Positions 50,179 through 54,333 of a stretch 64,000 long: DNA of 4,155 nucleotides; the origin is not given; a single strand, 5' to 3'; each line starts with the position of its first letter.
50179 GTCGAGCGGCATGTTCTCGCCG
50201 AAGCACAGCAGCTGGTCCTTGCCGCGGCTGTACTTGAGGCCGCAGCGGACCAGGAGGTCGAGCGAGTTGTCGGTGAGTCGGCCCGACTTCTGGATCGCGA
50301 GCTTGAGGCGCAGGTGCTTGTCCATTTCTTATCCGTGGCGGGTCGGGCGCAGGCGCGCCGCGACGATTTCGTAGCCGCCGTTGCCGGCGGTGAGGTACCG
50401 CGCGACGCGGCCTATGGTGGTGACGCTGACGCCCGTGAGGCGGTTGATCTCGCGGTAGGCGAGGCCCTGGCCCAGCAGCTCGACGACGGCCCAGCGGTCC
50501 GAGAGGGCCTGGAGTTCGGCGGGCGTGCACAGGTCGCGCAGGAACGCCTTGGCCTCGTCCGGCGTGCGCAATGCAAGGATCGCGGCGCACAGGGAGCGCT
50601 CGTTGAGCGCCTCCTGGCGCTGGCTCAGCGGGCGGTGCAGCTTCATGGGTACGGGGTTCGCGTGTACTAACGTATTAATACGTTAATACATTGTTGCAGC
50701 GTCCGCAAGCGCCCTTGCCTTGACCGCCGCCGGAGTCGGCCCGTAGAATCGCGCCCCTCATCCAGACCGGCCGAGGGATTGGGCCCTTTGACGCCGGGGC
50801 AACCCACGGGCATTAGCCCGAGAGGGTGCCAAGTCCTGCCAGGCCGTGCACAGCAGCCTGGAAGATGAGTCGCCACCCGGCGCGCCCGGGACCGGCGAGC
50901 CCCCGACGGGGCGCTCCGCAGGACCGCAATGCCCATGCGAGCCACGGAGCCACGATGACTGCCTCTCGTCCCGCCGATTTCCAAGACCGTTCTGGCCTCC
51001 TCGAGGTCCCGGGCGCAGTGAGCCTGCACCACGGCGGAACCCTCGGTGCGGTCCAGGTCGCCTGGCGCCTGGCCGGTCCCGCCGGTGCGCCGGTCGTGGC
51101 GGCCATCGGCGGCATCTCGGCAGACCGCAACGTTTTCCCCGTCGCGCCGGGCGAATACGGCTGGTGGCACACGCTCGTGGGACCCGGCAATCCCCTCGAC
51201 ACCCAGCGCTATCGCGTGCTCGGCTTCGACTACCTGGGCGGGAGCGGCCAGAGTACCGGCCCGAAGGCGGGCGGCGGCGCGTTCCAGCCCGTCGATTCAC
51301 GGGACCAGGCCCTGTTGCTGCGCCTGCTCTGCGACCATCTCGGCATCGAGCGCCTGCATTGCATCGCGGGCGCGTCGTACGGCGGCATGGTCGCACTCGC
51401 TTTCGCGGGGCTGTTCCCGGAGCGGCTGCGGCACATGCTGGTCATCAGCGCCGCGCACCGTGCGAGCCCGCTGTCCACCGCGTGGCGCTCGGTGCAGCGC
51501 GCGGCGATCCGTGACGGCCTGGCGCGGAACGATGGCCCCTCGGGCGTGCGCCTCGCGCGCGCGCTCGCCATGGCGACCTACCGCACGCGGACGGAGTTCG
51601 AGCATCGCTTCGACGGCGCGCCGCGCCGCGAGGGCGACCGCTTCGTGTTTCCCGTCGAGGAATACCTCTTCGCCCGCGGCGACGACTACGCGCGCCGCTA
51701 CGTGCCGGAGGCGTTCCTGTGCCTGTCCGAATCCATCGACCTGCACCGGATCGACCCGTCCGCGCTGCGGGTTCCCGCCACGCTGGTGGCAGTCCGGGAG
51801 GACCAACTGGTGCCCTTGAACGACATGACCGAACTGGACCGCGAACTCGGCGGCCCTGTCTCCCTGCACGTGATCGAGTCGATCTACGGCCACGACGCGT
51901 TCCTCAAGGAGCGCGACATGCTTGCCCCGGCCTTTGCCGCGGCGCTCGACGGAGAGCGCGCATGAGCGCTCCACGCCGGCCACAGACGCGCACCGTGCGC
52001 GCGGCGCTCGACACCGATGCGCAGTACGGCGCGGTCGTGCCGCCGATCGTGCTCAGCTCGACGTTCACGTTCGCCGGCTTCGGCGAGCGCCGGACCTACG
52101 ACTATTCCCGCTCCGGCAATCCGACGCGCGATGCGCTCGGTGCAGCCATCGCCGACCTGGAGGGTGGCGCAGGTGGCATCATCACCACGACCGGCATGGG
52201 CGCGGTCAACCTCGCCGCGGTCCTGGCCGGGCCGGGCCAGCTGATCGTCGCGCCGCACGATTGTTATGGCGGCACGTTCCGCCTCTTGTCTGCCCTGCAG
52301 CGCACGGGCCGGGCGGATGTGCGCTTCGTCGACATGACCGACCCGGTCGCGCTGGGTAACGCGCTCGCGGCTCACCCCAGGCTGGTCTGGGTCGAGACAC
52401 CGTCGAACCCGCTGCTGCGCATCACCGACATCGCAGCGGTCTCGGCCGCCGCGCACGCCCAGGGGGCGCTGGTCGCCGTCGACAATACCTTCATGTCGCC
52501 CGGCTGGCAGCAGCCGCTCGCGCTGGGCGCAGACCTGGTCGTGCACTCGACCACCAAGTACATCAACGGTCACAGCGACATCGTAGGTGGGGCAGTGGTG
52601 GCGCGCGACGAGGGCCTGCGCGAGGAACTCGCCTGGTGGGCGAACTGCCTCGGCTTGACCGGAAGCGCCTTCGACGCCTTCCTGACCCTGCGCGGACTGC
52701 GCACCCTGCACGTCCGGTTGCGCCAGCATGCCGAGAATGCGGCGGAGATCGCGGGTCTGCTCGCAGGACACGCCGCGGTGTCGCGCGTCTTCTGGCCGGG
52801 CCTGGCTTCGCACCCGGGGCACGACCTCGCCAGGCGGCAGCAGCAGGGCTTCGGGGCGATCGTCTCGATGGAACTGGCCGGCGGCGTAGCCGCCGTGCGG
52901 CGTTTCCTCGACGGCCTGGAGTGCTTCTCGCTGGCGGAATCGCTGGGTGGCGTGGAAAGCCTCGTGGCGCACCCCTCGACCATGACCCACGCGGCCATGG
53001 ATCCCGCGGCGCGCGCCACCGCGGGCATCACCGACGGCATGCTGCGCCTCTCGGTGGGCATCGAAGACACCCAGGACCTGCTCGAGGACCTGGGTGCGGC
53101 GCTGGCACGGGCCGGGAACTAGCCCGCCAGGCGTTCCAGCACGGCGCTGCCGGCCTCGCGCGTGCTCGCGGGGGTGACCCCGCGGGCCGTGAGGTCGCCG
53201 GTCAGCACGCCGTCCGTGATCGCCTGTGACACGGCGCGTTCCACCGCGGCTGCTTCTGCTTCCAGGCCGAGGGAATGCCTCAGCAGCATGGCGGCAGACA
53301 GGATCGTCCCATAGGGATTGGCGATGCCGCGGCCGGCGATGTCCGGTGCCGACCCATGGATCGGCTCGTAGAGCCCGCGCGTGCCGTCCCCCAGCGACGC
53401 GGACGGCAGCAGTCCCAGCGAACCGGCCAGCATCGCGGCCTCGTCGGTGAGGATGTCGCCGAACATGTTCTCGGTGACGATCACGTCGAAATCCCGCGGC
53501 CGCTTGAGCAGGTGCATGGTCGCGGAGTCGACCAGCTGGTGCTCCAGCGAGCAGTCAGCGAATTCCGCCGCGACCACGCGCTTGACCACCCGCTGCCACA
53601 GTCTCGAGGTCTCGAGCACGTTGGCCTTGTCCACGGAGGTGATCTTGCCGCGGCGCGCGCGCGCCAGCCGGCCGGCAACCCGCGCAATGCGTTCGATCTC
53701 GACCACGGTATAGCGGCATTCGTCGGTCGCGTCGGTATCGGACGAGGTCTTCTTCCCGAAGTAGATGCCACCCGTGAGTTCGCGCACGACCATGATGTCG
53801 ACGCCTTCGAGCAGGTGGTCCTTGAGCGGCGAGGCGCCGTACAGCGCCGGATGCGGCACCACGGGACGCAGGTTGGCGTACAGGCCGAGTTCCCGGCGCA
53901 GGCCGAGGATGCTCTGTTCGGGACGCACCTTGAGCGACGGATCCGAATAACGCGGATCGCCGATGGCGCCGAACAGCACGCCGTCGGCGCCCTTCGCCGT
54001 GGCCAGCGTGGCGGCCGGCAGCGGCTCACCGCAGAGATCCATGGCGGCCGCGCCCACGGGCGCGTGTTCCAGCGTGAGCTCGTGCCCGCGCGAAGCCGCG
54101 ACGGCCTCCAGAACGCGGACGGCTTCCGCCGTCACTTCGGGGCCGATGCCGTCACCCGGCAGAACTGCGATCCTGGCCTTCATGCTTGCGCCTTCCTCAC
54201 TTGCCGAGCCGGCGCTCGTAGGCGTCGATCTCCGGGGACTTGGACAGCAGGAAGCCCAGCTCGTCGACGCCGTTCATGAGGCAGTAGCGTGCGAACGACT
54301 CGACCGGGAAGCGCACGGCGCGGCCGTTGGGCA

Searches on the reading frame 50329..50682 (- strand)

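Call 75: search_protein_families(library=pfam, proteins=[window:50329-50682:-], max_evalue=0.001)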
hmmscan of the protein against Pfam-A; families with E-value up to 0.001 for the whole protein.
window:50329-50682:- (117 aa): 1 family
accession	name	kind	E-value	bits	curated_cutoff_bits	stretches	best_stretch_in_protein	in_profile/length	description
PF01371.25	Trp_repressor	-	1.7e-23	82.9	27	1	30-110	5-86/88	Trp repressor protein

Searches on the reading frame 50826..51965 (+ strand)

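Call 11: search_protein_families(library=pfam, proteins=[window:50826-51965:+], max_evalue=0.001)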
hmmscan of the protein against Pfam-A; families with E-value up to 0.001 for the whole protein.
window:50826-51965:+ (379 aa): 1 family
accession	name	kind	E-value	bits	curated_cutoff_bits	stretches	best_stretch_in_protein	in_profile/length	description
PF00561.26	Abhydrolase_1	-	3.6e-16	60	25.8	1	120-361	19-243/245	alpha/beta hydrolase fold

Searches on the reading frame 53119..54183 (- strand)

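Call 11: search_protein_families(library=pfam, proteins=[window:53119-54183:-], max_evalue=0.001)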
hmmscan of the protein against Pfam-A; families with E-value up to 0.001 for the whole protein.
window:53119-54183:- (354 aa): 1 family
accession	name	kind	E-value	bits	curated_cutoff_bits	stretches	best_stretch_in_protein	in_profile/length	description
PF00180.25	Iso_dh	-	1.3e-126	423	27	1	5-348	2-348/348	Isocitrate/isopropylmalate dehydrogenase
